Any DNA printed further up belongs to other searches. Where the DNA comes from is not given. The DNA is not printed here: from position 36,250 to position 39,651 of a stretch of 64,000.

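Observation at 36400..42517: SOS mutagenesis genes split into two LexA-boxed units, with no imuA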

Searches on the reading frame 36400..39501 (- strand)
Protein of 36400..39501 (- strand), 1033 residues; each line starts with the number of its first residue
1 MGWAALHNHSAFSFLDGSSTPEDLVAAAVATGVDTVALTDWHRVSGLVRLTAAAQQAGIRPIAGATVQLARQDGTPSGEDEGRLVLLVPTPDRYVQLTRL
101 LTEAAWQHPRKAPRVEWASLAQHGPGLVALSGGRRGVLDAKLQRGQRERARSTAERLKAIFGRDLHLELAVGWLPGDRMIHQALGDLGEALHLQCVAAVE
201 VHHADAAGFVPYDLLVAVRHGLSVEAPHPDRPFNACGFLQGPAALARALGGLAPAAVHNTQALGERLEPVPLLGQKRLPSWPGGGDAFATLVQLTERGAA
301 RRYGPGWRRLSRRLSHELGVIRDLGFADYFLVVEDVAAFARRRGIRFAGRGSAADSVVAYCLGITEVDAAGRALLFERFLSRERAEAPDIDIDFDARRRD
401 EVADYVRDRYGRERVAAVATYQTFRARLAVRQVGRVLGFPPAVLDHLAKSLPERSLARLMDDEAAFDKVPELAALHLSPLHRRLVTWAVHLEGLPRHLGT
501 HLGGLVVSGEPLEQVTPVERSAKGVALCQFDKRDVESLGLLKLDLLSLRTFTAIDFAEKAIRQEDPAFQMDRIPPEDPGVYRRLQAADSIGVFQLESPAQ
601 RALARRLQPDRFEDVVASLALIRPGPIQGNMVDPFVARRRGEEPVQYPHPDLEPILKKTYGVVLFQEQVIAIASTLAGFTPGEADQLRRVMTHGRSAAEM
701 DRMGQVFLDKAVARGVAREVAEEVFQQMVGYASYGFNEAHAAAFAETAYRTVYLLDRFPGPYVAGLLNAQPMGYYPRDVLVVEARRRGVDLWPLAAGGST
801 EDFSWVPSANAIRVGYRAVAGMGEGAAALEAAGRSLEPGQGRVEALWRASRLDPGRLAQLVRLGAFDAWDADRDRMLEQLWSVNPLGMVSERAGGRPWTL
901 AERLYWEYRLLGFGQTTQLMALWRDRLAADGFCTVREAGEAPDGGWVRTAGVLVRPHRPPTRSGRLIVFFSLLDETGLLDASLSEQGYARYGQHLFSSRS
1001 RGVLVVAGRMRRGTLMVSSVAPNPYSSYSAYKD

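Call 5: search_protein_families(library=pfam, proteins=[window:36400-39501:-])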
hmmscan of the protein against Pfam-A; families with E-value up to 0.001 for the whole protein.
window:36400-39501:- (1033 aa): 3 families
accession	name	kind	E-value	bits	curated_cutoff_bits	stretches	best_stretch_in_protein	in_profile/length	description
PF07733.18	DNA_pol3_alpha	-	4e-78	263.1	23.9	1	290-546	2-259/260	Bacterial DNA polymerase III alpha NTPase domain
PF17657.6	DNA_pol3_finger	-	3.4e-55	186.3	22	1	551-714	2-165/166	Bacterial DNA polymerase III alpha subunit finger domain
PF02811.25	PHP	-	3.9e-29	102.5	26.4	1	6-169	2-161/164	PHP domain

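Call 6: search_protein_families(library=ncbifam, proteins=[window:36400-39501:-])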
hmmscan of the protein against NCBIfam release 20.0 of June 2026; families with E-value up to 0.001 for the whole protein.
window:36400-39501:- (1033 aa): 16 families
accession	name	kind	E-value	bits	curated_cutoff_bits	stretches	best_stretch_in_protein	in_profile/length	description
NF004225.0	PRK05672.1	subfamily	4.8e-227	756.6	939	1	3-1018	6-1023/1047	error-prone DNA polymerase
NF004226.0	PRK05673.1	equivalog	3.7e-212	707.3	1002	1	3-880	6-895/1146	DNA polymerase III subunit alpha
TIGR00594.1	polc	superfamily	6.5e-196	653.5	434.35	1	3-881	1-893/1022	DNA polymerase III subunit alpha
NF005298.0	PRK06826.1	equivalog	3.7e-188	627.7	1260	1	3-880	5-893/1151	DNA polymerase III subunit alpha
NF005377.0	PRK06920.1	equivalog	4.1e-151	505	1806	1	2-994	2-993/1108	DNA polymerase III subunit alpha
NF005617.0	PRK07374.1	equivalog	7.1e-150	501.1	1653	1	1-877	1-903/1170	DNA polymerase III subunit alpha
NF005582.0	PRK07279.1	equivalog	6.9e-119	398.4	1279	1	201-995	156-935/1033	DNA polymerase III subunit alpha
NF007079.0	PRK09532.1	equivalog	1.6e-116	390.6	1525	1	1-737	1-777/876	DNA polymerase III subunit alpha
NF005516.0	PRK07135.1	equivalog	3.3e-115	386.3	1084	1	310-770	253-712/974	DNA polymerase III DnaE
NF004550.0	PRK05898.1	equivalog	3.7e-109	366.3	1182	1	311-880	255-820/971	DNA polymerase III subunit alpha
NF001688.0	PRK00448.1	equivalog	2.4e-17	61.9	873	2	182-368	721-911/1445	PolC-type DNA polymerase III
TIGR01405.1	polC_Gram_pos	equivalog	2.4e-15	55.3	1043.45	2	6-71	107-172/1211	DNA polymerase III subunit alpha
NF041577.1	nside_bi_sphtase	equivalog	3.3e-09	36.3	400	1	5-69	5-67/276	3',5'-nucleoside bisphosphate phosphatase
NF005616.0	PRK07373.1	equivalog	2.5e-08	32.9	646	1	732-880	34-183/449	DNA polymerase III subunit alpha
NF047791.1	RNaseRnm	equivalog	3e-05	23.4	375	1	6-58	5-55/275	RNase RNM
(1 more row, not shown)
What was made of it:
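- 36400..39501 (-): dnaE2: a 1033-aa error-prone C-family polymerase. The polymerase aspartates are present (PDIDIDF 388-394, LKLDLL D543) and no QxxLF-type clamp motif was found. The best NCBIfam match is 'error-prone DNA polymerase', 756 bits, below its 939 cut-off (calls 5, 6).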

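Call 50: search_dna_similar(query=window:36400-39501:-, collection=plasmids, mode=protein, max_rows=12)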
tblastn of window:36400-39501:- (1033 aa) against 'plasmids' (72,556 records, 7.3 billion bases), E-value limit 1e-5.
Records with a match: 2272; places in all: 2398; records where one place covers at least 80% of the query: 307.
Best place of each record, by identity: <60% 2272.
By first word of the organism name: Klebsiella 347; Escherichia 230; Burkholderia 153; Rhizobium 151; Acinetobacter 150; Streptomyces 146; Ralstonia 136; Agrobacterium 131; Enterobacter 93; Yersinia 63; and 168 more.
By predicted mobility (MOB-suite, as given by PLSDB): non-mobilizable 1477; conjugative 454; mobilizable 341.
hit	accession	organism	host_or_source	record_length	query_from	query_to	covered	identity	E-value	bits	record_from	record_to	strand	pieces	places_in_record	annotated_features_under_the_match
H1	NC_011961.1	Thermomicrobium roseum DSM 5159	-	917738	3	1021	99%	39.3%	7e-141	475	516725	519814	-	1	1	error-prone DNA polymerase | potassium channel family protein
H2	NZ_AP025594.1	Thermus brockianus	-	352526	2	999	97%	35.7%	5e-79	291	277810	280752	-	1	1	dnaE: DNA polymerase III subunit alpha | hypothetical protein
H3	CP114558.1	Candidatus Manganitrophus sp.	activated carbon metagenome,metagenomic ...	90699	3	1020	99%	34.8%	3e-105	370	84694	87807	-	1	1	error-prone DNA polymerase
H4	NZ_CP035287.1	Paracoccus versutus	whole organism,soil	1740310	3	1021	99%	34.6%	1e-97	347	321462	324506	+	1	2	none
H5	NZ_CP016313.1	Thermus brockianus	whole organism,environmental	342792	2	990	96%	35.6%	9e-78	288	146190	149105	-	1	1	dnaE: DNA polymerase III subunit alpha | hypothetical protein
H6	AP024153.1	Abditibacteriota bacterium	Acer palmatum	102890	6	1010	97%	34.8%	2e-99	352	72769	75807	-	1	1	dnaE2: error-prone DNA polymerase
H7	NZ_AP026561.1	Deinococcus aetherius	-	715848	4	1033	100%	33.6%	8e-68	257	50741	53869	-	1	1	dnaE: DNA polymerase III subunit alpha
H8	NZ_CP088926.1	Rhodanobacter denitrificans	soil,well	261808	79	980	87%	38.2%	3e-99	352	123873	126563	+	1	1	error-prone DNA polymerase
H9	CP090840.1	Streptomyces viridifaciens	Whole organism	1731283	2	978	95%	35.1%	2e-90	326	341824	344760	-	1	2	error-prone DNA polymerase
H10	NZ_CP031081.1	Paracoccus yeei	Homo sapiens,single cell,eye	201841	1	980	95%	35.0%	4e-100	355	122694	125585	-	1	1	error-prone DNA polymerase | DNA polymerase Y family protein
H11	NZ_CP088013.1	Rhizobium sp. T136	Melilotus albus,Cell culture,root nodule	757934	3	1021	99%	33.6%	1e-100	357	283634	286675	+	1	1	error-prone DNA polymerase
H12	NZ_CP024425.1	Paracoccus yeei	Homo sapiens,single cell,skin swab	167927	1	980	95%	34.8%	1e-98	350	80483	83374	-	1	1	error-prone DNA polymerase | DNA polymerase Y family protein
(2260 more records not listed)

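Call 51: get_annotated_region(hit=H11, flank=4000)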
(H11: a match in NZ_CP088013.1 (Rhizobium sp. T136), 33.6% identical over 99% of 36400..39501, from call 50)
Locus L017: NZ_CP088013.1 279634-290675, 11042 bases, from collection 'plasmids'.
description: Rhizobium sp. T136 plasmid pT136c, complete sequence
organism: Rhizobium sp. T136 (NCBI taxid 555319)
taxonomy: Bacteria; Pseudomonadota; Alphaproteobacteria; Hyphomicrobiales; Rhizobiaceae; Rhizobium; Rhizobium sp. T136
host: -; source: Melilotus albus,Cell culture,root nodule; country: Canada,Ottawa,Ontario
typing (MOB-suite, as given by PLSDB): non-mobilizable
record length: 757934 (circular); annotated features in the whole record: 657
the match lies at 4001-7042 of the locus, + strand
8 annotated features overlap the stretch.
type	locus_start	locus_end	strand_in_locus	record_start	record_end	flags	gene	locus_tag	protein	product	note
CDS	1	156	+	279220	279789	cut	-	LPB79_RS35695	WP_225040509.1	gamma carbonic anhydrase family protein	-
CDS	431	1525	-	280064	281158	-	dinB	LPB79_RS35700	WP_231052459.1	DNA polymerase IV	GO:0006281 - DNA repair [Evidence IEA]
CDS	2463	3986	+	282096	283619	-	-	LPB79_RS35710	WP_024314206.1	DNA polymerase Y family protein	-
CDS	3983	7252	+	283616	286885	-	-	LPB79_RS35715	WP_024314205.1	error-prone DNA polymerase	GO:0006260 - DNA replication [Evidence IEA]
CDS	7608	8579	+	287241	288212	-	speB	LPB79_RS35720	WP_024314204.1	agmatinase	GO:0008295 - spermidine biosynthetic process [Evidence IEA]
CDS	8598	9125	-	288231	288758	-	-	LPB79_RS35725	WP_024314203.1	flavin reductase family protein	-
CDS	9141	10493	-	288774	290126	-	-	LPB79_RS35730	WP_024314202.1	LLM class flavin-dependent oxidoreductase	-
CDS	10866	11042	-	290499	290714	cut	-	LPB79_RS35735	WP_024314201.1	hypothetical protein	-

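Call 52: get_annotated_region(hit=H1, flank=4000)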
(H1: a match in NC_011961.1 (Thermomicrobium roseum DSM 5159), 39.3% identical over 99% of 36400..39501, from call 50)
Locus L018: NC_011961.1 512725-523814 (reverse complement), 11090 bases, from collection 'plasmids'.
description: Thermomicrobium roseum DSM 5159 plasmid unnamed, complete sequence
organism: Thermomicrobium roseum DSM 5159 (NCBI taxid 309801)
taxonomy: Bacteria; Thermomicrobiota; Thermomicrobia; Thermomicrobiales; Thermomicrobiaceae; Thermomicrobium; Thermomicrobium roseum; Thermomicrobium roseum DSM 5159
host: -; source: -; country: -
typing (MOB-suite, as given by PLSDB): non-mobilizable
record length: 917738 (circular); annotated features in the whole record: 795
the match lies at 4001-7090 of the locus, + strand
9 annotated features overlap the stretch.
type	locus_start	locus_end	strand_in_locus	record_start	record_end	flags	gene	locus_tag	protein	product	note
CDS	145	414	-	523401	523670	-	-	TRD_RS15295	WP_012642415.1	chromate transporter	GO:0015703 - chromate transport [Evidence IEA]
CDS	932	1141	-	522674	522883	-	-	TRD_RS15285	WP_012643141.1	chromate transporter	GO:0015703 - chromate transport [Evidence IEA]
CDS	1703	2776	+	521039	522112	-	-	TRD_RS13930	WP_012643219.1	recombinase A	-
CDS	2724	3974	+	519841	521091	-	-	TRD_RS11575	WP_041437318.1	hypothetical protein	-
CDS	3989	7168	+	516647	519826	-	-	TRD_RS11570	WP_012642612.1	error-prone DNA polymerase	GO:0006260 - DNA replication [Evidence IEA]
CDS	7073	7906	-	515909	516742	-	-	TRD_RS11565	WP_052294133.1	potassium channel family protein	GO:0034220 - monoatomic ion transmembrane transport [Evidence IEA]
CDS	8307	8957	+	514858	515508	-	-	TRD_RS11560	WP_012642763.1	PRC-barrel domain-containing protein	-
CDS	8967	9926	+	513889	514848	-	-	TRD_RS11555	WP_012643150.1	N(4)-(beta-N-acetylglucosaminyl)-L-asparaginase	-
CDS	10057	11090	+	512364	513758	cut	-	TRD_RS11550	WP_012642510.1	FAD-binding oxidoreductase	-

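Call 53: search_protein_families(library=pfam, proteins=[L017:2463-3986:+, L018:2724-3974:+, L018:1703-2776:+], max_evalue=0.1)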
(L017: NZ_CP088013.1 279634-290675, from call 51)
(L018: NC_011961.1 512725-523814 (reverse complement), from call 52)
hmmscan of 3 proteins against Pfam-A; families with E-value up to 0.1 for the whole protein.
L017:2463-3986:+ (507 aa): 4 families
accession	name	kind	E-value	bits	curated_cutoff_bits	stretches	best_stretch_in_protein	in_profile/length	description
PF00817.25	IMS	-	6.7e-08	33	23.2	1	32-152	22-143/148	impB/mucB/samB family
PF11799.13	IMS_C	-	2.2e-06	28.5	20.7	1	247-340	7-99/109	impB/mucB/samB family C-terminal domain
PF20114.4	DUF6504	-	1.4e-05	25.7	24.2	1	430-505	24-101/103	Domain of unknown function (DUF6504)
PF01470.22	Peptidase_C15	-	0.054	13.9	22.7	1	166-282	17-131/204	Pyroglutamyl peptidase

L018:2724-3974:+ (416 aa): 1 family
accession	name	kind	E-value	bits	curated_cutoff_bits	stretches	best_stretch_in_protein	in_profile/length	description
PF11799.13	IMS_C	-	1e-08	36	20.7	1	174-275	6-106/109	impB/mucB/samB family C-terminal domain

L018:1703-2776:+ (357 aa): 2 families
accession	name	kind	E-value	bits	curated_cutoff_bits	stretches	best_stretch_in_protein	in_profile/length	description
PF00154.27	RecA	-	4.7e-24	85.7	27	1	82-191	33-143/262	recA bacterial DNA recombination protein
PF06745.19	ATPase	-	0.0093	15.8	26.6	1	84-121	3-40/231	KaiC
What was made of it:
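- On iPolY-ImuB-C-DnaE2 (DnaE2X-iPolY-ImuBC-RecA) module: DUF6504 hits aa 430-505 of a canonical 507-aa Rhizobium ImuB at 25.7 bits, above the 24.2 cut-off (call 53).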

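Call 54: find_homologous_proteins(query=window:36400-39501:-, max_evalue=1e-100)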
Query window:36400-39501:- (1033 aa): 5410 proteins with E <= 1e-100 among 8000 candidates; the best 120 are listed.
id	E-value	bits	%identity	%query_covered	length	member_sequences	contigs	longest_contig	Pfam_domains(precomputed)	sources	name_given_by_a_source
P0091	0.0e+0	2315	100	100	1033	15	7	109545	PF02811.27,PF17657.7,PF07733.19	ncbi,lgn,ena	-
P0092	0.0e+0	1929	85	99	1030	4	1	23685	PF02811.27,PF17657.7,PF07733.19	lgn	-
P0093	0.0e+0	1686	76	99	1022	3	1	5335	PF02811.27,PF14579.13,PF17657.7,PF07733.19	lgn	-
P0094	0.0e+0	1640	74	99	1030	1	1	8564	PF02811.27,PF14579.13,PF17657.7,PF07733.19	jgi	jgi:error-prone DNA polymerase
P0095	0.0e+0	1361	65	99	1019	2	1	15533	PF02811.27,PF14579.13,PF17657.7,PF07733.19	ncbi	ncbi:MAG: DNA polymerase III subunit alpha [Clostridia bacterium]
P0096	0.0e+0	1360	65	99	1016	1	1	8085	PF02811.27,PF14579.13,PF17657.7,PF07733.19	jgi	jgi:error-prone DNA polymerase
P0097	0.0e+0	1337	62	99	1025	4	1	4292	PF02811.27,PF14579.13,PF17657.7,PF07733.19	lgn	-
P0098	0.0e+0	1335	64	99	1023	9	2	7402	PF02811.27,PF14579.13,PF17657.7,PF07733.19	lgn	-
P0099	0.0e+0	1327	65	98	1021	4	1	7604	PF02811.27,PF14579.13,PF17657.7,PF07733.19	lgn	-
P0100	0.0e+0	1326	64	99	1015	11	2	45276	PF02811.27,PF14579.13,PF17657.7,PF07733.19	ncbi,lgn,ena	-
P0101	0.0e+0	1326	64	99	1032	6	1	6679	PF02811.27,PF14579.13,PF17657.7,PF07733.19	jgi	jgi:error-prone DNA polymerase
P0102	0.0e+0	1326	64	99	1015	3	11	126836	PF02811.27,PF14579.13,PF17657.7,PF07733.19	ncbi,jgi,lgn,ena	jgi:error-prone DNA polymerase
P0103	0.0e+0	1310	62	99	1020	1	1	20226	PF02811.27,PF14579.13,PF17657.7,PF07733.19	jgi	jgi:error-prone DNA polymerase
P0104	0.0e+0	1289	63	99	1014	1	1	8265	PF02811.27,PF14579.13,PF17657.7,PF07733.19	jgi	jgi:error-prone DNA polymerase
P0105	0.0e+0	1110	54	98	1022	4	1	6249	PF02811.27,PF14579.13,PF17657.7,PF07733.19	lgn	-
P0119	0.0e+0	1073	54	99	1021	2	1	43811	PF02811.27,PF14579.13,PF17657.7,PF07733.19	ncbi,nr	ncbi:MAG: DNA polymerase III subunit alpha [Thermaerobacter sp.]|nr:DNA polymerase III subunit alpha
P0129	0.0e+0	1048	53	99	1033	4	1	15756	PF02811.27,PF14579.13,PF17657.7,PF07733.19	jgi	jgi:error-prone DNA polymerase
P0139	0.0e+0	1031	52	99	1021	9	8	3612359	PF02811.27,PF14579.13,PF17657.7,PF07733.19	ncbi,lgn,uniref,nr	ncbi:error-prone DNA polymerase [Sulfobacillus thermosulfidooxidans DSM 9293]|uniref:DNA-directed DN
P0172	3.5e-259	881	48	98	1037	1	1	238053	PF02811.27,PF14579.13,PF01336.32,PF17657.7,PF07733.19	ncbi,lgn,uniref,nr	ncbi:DNA polymerase III subunit alpha [Alicyclobacillus vulcanalis]|uniref:DNA polymerase III subuni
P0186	4.8e-255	867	49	98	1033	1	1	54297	PF02811.27,PF14579.13,PF01336.32,PF17657.7,PF07733.19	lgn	-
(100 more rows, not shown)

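Call 55: find_encoding_contigs(protein=P0092, flank=10000, max_places=2)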
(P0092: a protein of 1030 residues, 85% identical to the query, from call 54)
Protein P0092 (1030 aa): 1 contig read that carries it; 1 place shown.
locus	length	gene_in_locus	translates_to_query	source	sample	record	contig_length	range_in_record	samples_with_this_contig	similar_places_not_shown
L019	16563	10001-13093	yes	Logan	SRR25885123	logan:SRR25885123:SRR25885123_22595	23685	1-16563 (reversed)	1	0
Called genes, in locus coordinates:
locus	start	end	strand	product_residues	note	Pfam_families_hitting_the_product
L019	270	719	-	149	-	-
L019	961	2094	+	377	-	PF02771:Acyl-CoA_dh_N, PF02770:Acyl-CoA_dh_M, PF00441:Acyl-CoA_dh_1, PF08028:Acyl-CoA_dh_2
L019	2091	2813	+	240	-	-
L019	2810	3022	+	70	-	PF00364:Biotin_lipoyl, PF01597:GCV_H (weak), PF13375:RnfC_N (weak), PF25919:BSH_CusB (weak), PF25973:BSH_CzcB (faint), PF25984:BSH_YknX (weak)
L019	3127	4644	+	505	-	PF01039:Carboxyl_trans, PF03255:ACCA, PF06833:MdcE (faint), PF03255:ACCA (weak)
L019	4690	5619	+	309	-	PF00682:HMGL-like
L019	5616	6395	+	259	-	PF00378:ECH_1, PF16113:ECH_2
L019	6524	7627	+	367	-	-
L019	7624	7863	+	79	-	PF20114:DUF6504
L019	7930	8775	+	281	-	PF00248:Aldo_ket_red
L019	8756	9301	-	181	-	PF13302:Acetyltransf_3, PF00583:Acetyltransf_1 (weak)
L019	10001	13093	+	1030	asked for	PF02811:PHP, PF07733:DNA_pol3_alpha, PF17657:DNA_pol3_finger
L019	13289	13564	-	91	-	-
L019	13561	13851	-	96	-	-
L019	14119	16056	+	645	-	PF01590:GAF (weak), PF13185:GAF_2, PF01590:GAF, PF13185:GAF_2, PF13492:GAF_3, PF00990:GGDEF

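Call 56: find_encoding_contigs(protein=P0093, flank=10000, max_places=2)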
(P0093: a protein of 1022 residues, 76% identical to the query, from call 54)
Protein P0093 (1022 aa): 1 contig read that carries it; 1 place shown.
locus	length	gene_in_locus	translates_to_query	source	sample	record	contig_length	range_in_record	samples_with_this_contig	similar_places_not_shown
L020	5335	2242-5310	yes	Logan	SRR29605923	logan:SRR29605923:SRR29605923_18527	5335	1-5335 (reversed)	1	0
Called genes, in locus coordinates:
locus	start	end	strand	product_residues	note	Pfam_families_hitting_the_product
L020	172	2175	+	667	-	-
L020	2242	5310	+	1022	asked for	PF02811:PHP, PF07733:DNA_pol3_alpha, PF17657:DNA_pol3_finger, PF14579:HHH_6 (weak)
